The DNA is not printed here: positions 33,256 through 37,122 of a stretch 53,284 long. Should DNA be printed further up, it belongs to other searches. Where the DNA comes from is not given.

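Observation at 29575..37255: Translationally coupled trio of unknown function: giant TPR-like protein, giant Q/N-rich coiled-coil/TPR protein, and Pro-rich mini-protein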

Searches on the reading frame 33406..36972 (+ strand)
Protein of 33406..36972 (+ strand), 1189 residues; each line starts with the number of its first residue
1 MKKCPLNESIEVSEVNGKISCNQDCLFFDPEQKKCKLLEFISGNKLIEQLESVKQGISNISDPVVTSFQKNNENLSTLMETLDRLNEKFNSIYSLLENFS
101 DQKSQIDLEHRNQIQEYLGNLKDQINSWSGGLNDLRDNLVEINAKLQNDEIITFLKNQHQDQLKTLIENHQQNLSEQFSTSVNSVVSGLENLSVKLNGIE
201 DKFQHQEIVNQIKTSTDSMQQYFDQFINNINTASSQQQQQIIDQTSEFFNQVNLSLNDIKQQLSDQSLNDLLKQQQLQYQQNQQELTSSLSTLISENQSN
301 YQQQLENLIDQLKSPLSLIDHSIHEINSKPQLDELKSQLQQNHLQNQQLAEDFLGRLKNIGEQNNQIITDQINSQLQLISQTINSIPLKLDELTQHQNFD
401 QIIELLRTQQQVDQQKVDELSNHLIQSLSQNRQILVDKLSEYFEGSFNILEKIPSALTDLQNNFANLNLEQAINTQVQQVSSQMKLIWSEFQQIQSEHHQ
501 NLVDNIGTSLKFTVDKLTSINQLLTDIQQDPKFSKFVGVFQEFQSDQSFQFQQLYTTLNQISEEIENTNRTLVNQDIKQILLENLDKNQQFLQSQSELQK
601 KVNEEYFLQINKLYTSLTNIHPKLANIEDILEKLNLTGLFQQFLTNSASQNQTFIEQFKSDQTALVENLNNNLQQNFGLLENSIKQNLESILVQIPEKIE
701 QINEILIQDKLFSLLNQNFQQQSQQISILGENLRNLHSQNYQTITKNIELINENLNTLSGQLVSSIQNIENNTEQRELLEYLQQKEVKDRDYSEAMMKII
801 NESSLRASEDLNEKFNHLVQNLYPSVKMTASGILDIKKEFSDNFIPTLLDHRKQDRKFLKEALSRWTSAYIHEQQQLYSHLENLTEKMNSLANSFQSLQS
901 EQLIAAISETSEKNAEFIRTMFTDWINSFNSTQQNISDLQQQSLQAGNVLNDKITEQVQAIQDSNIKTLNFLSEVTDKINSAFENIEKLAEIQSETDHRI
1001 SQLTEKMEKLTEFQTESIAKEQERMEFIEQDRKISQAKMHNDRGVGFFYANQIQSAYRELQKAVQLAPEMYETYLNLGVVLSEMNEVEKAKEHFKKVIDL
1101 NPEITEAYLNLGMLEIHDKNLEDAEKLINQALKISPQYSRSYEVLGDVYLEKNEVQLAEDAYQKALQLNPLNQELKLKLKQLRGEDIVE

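Call 6: search_protein_families(library=pfam, proteins=[window:33406-36972:+], max_evalue=1)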
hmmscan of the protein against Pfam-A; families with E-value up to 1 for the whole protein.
window:33406-36972:+ (1189 aa): 18 families
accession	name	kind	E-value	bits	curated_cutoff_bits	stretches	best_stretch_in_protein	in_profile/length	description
PF07719.23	TPR_2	-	2.6e-21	74.3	27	4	1142-1172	4-34/34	Tetratricopeptide repeat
PF00515.34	TPR_1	-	7.3e-21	73.5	27.8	3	1072-1103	2-33/34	Tetratricopeptide repeat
PF13181.12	TPR_8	-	1.4e-16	59.6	25.7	3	1071-1103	1-33/34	Tetratricopeptide repeat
PF13431.12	TPR_17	-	7.5e-13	48.1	24.4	3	1094-1125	2-33/34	Tetratricopeptide repeat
PF13432.12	TPR_16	-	4.4e-12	46.6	32.7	2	1076-1138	2-64/65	Tetratricopeptide repeat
PF13424.12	TPR_12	-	5e-12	46.3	30.1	2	1105-1168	3-74/77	Tetratricopeptide repeat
PF14559.12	TPR_19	-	5.2e-12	46.3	25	2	1089-1140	9-60/68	Tetratricopeptide repeat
PF13414.12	TPR_11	-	2e-10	40.6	26.8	4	1146-1172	1-27/42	TPR repeat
PF13428.12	TPR_14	-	1.6e-08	34.8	23.5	2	1106-1147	2-43/44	Tetratricopeptide repeat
PF25063.1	ARM_TT21_C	-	3.5e-08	34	35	1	1050-1169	34-159/209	Tetratricopeptide repeat protein 21 C-terminal ARM domain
PF23914.1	TPR_CcmH_CycH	-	1e-06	29.1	42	2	1131-1181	42-92/158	Cytochrome c-type biogenesis protein H TPR domain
PF09976.15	TPR_21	-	1.4e-06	28.6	25.5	1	1053-1182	58-191/193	Tetratricopeptide repeat-like domain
PF13374.12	TPR_10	-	4.5e-06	26.9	27.5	1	1073-1100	4-31/42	Tetratricopeptide repeat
PF13174.12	TPR_6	-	2.2e-05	25.2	26.3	1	1073-1103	2-32/33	Tetratricopeptide repeat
PF13176.12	TPR_7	-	0.0026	18.2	27.9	0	1143-1170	3-30/36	Tetratricopeptide repeat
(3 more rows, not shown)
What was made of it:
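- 36511..36960 (+): C-terminal TPR domain of B (four TPRs, residues ~1036-1185), the best conserved part of B. Pfam TPR_2 74 bits and TPR_1 73.5 bits (call 6).
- On TPR superfamily (Pfam TPR clan), protein A and B C-terminus: B residues 1036-1185: TPR_2 74.3 against 27, TPR_1 73.5 against 27.8 (call 6).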

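Call 8: search_protein_families(library=ncbifam, proteins=[window:33406-36972:+], max_evalue=0.01)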
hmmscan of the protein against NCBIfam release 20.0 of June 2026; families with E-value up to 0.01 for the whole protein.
window:33406-36972:+ (1189 aa): 12 families
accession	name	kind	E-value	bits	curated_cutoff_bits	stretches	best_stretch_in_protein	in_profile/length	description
TIGR02521.1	type_IV_pilW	equivalog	8.8e-19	68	154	1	1026-1182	20-178/234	type IV pilus biogenesis/stability protein PilW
NF033762.1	social_mot_Tgl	equivalog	1.3e-11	44.4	225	1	1028-1170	22-167/252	social motility TPR repeat lipoprotein Tgl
NF040959.1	MamA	equivalog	4.1e-11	42.7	200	1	1035-1115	103-183/204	magnetosome protein MamA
TIGR00990.1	3a0801s09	subfamily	6.2e-10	38.3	757.25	1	954-1166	251-460/615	mitochondrial import receptor subunit TOM70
NF008391.2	PRK11189.1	equivalog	9.9e-09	35.1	250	1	1035-1114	63-142/297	lipoprotein NlpI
NF033920.0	C39_PA2778_fam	equivalog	1.7e-06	27.7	150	1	1051-1136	170-255/255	PA2778 family cysteine peptidase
NF033758.1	gliding_GltE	equivalog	2.4e-06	26.8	225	1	1035-1100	288-354/411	adventurous gliding motility TPR repeat lipoprotein GltE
TIGR02552.1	LcrH_SycD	equivalog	3.8e-05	23.4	104.8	1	1060-1176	7-126/136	SycD/LcrH family type III secretion system chaperone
NF045487.1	ASRP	equivalog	0.0004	19.1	300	1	50-198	353-503/593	archaea-specific SMC-related protein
NF047558.1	TPR_END_plus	domain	0.00043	20.2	32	0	1074-1106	2-34/56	TPR end-of-group domain-containing protein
NF003034.1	PRK03918.1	equivalog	0.00073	17.6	700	1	45-307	318-581/878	DNA double-strand break repair ATPase Rad50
TIGR02795.1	tol_pal_ybgF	equivalog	0.0019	18.8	90.1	0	1052-1107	54-112/119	tol-pal system protein YbgF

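Call 15: find_homologous_proteins(query=window:33406-36972:+, max_evalue=0.001)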
Query window:33406-36972:+ (1189 aa): 8 proteins with E <= 0.001 among 8000 candidates.
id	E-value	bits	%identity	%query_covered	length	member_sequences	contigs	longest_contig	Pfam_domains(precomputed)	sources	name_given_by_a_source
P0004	0.0e+0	2460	100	100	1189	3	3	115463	PF25063.1,PF13431.13,PF09976.16,PF23914.2,PF13414.13,PF13428.13,PF13374.13,PF14559.13,PF00515.35,PF13424.13,PF13432.13,PF13181.13,PF07719.24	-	-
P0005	7.7e-28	116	28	11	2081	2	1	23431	PF13414.13,PF13374.13,PF24575.2,PF00515.35,PF13424.13,PF13429.13,PF01075.24,PF07719.24,PF13174.13,PF20308.5,PF25063.1,PF13431.13,PF23914.2,PF13176.13,PF24885.2,PF13428.13,PF13692.13,PF14559.13,PF00534.27,PF13371.13,PF17874.8,PF12895.14,PF21033.5,PF13432.13,PF13181.13,PF20706.4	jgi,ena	-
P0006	1.8e-16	78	27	11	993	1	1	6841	PF13489.13,PF05843.21,PF09976.16,PF02353.27,PF13414.13,PF12569.15,PF08241.19,PF13374.13,PF13847.13,PF07721.21,PF24575.2,PF02259.30,PF00515.35,PF13424.13,PF13429.13,PF01209.25,PF07719.24,PF13174.13,PF20308.5,PF25063.1,PF13431.13,PF23914.2,PF25062.2,PF25058.2,PF13176.13,PF24885.2,PF13428.13,PF25064.2,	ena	-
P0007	8.2e-10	56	27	14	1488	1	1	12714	PF13431.13,PF23914.2,PF13414.13,PF13428.13,PF14559.13,PF25575.1,PF13371.13,PF00515.35,PF13424.13,PF21033.5,PF13432.13,PF13181.13,PF07719.24,PF13174.13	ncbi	-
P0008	3.3e-9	54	28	12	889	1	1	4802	PF03704.24,PF09976.16,PF13414.13,PF12569.15,PF13401.13,PF13191.13,PF13374.13,PF07721.21,PF24575.2,PF00515.35,PF13424.13,PF07719.24,PF25199.2,PF13174.13,PF24389.2,PF25063.1,PF13431.13,PF23914.2,PF13176.13,PF13428.13,PF20703.4,PF01637.25,PF25064.2,PF14559.13,PF13371.13,PF22860.3,PF12895.14,PF21033.5,P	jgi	jgi:tetratricopeptide (TPR) repeat protein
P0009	5.5e-9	53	27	11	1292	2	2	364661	PF13431.13,PF23914.2,PF13414.13,PF13176.13,PF13428.13,PF12770.13,PF13374.13,PF14559.13,PF24575.2,PF13371.13,PF00515.35,PF12895.14,PF13424.13,PF21033.5,PF13432.13,PF13181.13,PF01239.29,PF07719.24,PF13174.13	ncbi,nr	ncbi:MAG: CHAT domain-containing protein [Nostoc sp. DedSLP01]|nr:tetratricopeptide repeat protein [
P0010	1.5e-5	42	25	9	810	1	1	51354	PF25063.1,PF13431.13,PF23914.2,PF25060.1,PF25062.2,PF13414.13,PF13176.13,PF13428.13,PF25064.2,PF14559.13,PF13371.13,PF00515.35,PF12895.14,PF13424.13,PF13432.13,PF09295.17,PF13181.13,PF07719.24,PF13174.13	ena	-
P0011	6.6e-4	36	27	8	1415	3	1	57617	PF25063.1,PF13431.13,PF23914.2,PF25062.2,PF13414.13,PF13176.13,PF13428.13,PF23241.2,PF25064.2,PF14559.13,PF24575.2,PF13371.13,PF00515.35,PF12895.14,PF13424.13,PF13432.13,PF09295.17,PF13429.13,PF13181.13,PF07719.24,PF13174.13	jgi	jgi:tetratricopeptide (TPR) repeat protein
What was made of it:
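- Tried and rejected: It was swamped by TPR hits (call 15).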

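Call 34: search_solved_structures(query=window:33406-36495:+, max_evalue=1)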
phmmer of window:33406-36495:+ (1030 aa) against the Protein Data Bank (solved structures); distinct sequences matched with E-value up to 1: 1.
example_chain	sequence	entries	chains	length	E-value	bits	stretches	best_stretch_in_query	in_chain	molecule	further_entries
9e02_F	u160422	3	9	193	0.016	16.8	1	242-327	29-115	Sec-independent protein translocase protein TatB homolog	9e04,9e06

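Call 47: search_protein_families(library=padloc, proteins=[window:33406-36972:+], max_evalue=0.01)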
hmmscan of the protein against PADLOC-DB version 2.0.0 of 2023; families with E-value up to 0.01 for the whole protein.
window:33406-36972:+ (1189 aa): 5 families
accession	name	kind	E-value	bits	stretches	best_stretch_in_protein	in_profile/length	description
PDLC00648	ZorA3|ZorA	-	0.00018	18.4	0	422-759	195-485/692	MotA/ExbB/TolQ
PDLC00637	ZorA2|ZorA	-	0.00041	17.3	2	61-191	233-360/420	MotA/ExbB/TolQ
PDLC00519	JetC1|JetC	-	0.0005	16.4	1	67-318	228-470/1097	DUF3584 domain; MukB-like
PDLC01098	C3a216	-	0.00094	17.4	0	717-756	9-48/68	adaptation associated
PDLC00647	ZorA3|ZorA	-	0.005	13.3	1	49-313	329-585/780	MotA/ExbB/TolQ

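Call 48: search_protein_families(library=phrogs, proteins=[window:33406-36972:+], max_evalue=0.01)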
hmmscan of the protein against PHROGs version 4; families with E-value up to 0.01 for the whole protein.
window:33406-36972:+ (1189 aa): 2 families
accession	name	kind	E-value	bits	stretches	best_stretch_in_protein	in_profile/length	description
phrog_7590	-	unknown function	3.3e-12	47.7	2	1008-1110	22-128/234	-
phrog_29626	-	unknown function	0.0015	19.7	0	348-373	5-30/57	-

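Call 49: search_protein_representatives(protein=window:33406-36495:+)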
Query: 1030 residues. Proteins with E-value up to 0.001 (for the whole library): 3; up to 1e-10: 3; up to 1e-30: 2. The best 3 are listed.
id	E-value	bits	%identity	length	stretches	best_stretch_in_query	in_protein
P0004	0.0e+00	2107.7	100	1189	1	1-1030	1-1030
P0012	2.4e-45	171.8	42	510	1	693-1029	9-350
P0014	3.1e-15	72.2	29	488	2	770-1029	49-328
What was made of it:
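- Closest known: Bacterial coiled-coil-rich / IF-like cytoskeletal proteins with non-heptad rods. Different: B's rod finds nothing outside its own orthologues among 1.84 billion proteins (call 49).
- Tried and rejected: It found only B itself and two fragments (call 49).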

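Call 50: find_encoding_contigs(protein=P0004, flank=3000, max_places=5)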
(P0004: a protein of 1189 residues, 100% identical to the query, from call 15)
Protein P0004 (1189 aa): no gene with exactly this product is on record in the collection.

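Call 53: predict_structure(alignment_id=A5)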
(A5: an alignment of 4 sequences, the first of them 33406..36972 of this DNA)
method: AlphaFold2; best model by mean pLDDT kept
length: 1189 residues; sequences in the alignment: 4
mean_pLDDT: 43.9   pTM: 0.25
mean pLDDT of the five models: 43.9, 42.8, 41.9, 39.8, 39.1
residues with pLDDT >= 90: 1; 70-90: 61; 50-70: 183; < 50: 944
segments of 3 or more residues with pLDDT < 50: 1-27, 33-79, 91-115, 120-122, 124-205, 262-271, 288-302, 310-369, 378-380, 382-390, 397-399, 410-412, 426-521, 531-555, 557-614, 616-618, 620-655, 657-659, 669-922, 924-1019, 1027-1051, 1106-1119, 1186-1189
pLDDT, mean of each block of 10 residues (from residue 1): 36 29 45 40 38 42 38 43 51 44 40 47 40 42 40 43 46 43 42 44 49 56 59 55 59 56 48 51 49 46 49 33 27 36 37 40 46 47 46 50 56 51 49 43 30 30 32 39 42 41 37 42 50 45 37 44 42 40 43 43 44 46 44 40 38 45 47 44 40 37 34 35 38 35 35 39 39 38 33 32 35 40 31 37 39 36 34 38 38 29 32 34 39 33 34 34 33 36 36 37 39 40 47 35 29 63 71 68 68 68 48 45 65 64 79 83 84 75 52
secondary structure, 60 per line:
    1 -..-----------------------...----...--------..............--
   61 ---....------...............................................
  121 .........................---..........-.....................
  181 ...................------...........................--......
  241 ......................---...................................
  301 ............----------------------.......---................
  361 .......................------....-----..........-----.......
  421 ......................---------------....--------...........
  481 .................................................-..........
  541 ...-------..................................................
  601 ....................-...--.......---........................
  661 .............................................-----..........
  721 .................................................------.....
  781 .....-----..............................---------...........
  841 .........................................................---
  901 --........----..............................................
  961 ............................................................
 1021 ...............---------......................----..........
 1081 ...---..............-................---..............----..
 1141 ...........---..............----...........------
elements in order (helices of 4 or more, strands of 3 or more residues): E27-29 E34-36 H45-58 H64-67 H74-145 H149-158 H160-199 H206-232 H235-262 H266-312 H335-341 H345-383 H390-393 H399-408 H414-442 H458-461 H470-529 H531-543 H551-620 H627-633 H637-705 H711-769 H776-785 H791-820 H830-897 H903-910 H915-1035 H1045-1066 H1071-1083 H1087-1100 H1102-1117 H1121-1134 H1139-1151 H1155-1168 H1173-1183
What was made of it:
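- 33406..33525 (+): N-terminal four-cysteine motif, MKxCP-x(11-16)-C-x3-C-x9-C-x-LLE, holding the only cysteines of B. It is a putative metal-binding knuckle. AF2 places a small beta hairpin at residues 27-36 (call 53).
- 36511..36960 (+): AF2 pLDDT is 63-84 (call 53).
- The AF2 model of B is unreliable (pLDDT 44, call 53), so the rod geometry rests on sequence periodicity alone.
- Tried and rejected: AF2 of full-length B. pLDDT was 44, too poor for a fold search (call 53).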

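Call 55: find_related_loci(query=A5, collection=metagenome_contigs, flank=10000)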
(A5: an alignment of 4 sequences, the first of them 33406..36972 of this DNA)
Query A5 (1189 aa) in metagenome_contigs; peptide patterns used: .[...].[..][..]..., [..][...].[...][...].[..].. (x = any residue, [..] = any of these).
224 stretches matched a pattern, but none encodes a relative of the query by tblastn (E <= 1e-3).
